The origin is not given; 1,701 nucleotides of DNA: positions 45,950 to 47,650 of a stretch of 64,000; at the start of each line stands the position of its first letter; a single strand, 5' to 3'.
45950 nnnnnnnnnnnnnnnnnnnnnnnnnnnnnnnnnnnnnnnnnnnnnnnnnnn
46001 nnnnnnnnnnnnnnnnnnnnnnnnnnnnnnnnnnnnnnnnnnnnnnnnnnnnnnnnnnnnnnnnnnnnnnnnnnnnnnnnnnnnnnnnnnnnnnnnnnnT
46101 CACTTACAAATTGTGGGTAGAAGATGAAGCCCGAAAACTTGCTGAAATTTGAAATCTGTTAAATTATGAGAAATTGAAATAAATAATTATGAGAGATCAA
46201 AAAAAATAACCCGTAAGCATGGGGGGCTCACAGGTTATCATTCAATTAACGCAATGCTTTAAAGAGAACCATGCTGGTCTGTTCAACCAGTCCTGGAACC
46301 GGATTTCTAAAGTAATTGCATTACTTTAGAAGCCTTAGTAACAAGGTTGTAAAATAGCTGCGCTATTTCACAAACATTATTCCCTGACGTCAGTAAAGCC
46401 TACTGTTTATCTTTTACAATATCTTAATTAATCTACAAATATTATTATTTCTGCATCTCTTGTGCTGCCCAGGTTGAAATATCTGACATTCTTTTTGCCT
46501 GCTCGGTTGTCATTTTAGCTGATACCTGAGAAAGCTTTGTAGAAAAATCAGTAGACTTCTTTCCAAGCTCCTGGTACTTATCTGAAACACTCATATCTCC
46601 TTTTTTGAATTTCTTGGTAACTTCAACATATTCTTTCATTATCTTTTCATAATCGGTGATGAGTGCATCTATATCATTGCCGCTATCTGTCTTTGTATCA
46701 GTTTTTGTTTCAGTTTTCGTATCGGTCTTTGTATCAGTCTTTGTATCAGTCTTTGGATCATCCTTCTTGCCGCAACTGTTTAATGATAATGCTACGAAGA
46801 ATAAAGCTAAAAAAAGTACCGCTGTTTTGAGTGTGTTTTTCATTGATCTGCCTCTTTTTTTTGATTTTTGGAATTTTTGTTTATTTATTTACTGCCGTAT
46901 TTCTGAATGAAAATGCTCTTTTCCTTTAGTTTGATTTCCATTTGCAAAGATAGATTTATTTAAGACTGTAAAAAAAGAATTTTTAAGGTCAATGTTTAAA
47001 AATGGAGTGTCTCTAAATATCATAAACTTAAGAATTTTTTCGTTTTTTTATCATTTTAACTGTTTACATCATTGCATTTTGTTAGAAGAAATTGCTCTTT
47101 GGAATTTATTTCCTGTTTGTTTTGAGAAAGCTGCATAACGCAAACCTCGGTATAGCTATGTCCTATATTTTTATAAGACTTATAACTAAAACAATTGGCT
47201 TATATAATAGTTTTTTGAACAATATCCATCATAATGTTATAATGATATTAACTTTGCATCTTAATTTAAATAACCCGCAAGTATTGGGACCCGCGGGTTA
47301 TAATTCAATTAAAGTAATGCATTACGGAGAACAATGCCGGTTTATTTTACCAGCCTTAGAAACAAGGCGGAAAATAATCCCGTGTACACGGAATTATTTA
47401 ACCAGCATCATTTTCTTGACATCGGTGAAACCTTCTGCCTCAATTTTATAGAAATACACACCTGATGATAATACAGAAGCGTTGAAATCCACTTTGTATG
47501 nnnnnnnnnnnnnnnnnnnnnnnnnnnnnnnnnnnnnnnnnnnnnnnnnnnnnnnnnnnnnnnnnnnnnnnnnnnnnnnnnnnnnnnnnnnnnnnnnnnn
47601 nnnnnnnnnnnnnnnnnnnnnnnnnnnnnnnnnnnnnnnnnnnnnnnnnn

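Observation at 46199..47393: Conserved multi-hairpin element immediately 3' of minus-strand T9SS cargo genes (candidate 3'-UTR RNA)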

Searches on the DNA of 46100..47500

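Call 33: search_rna_families(source=window, start=46100, end=47500, threshold=evalue, max_evalue=10)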
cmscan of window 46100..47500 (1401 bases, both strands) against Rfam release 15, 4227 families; matches with E-value up to 10: 8.
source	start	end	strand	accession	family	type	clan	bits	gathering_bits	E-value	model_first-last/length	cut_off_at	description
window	46801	46869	-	RF01666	rox2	Cis-reg;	-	23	55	0.47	1-71/71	no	Drosophila rox2 ncRNA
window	46905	46964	-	RF02255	adapt33_1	Gene; lncRNA;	-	22.2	60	9.8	1-76/76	no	Adaptive response 33 conserved region 1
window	47351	47422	-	RF00967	mir-281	Gene; miRNA;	-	19.5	70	0.89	1-86/86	no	mir-281 microRNA precursor family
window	46777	46857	+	RF02296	TtnuCD20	Gene; snRNA; snoRNA; CD-box;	-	17.5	80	9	1-66/66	no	Tetrahymena snoRNA TtnuCD20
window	47193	47282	+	RF00524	R2_retro_el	Cis-reg;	-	15.2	38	2.3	1-212/212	no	R2 RNA element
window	47021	47054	-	RF00617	cHP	Cis-reg;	CL00129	14.5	40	9.1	1-45/45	no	Flavivirus capsid hairpin cHP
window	47442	47500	+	RF01402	STnc150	Gene; sRNA;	-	13.4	60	4.8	1-58/267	3'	STnc150 Hfq binding RNA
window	47267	47362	-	RF02377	SurA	Gene; sRNA;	-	12.5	100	1.6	1-279/279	no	SurA sRNA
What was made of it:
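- On Any Rfam 15 family: Only chance-level hits (E of 0.47 or higher, far below gathering scores) in 46100-47500 (call 33).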
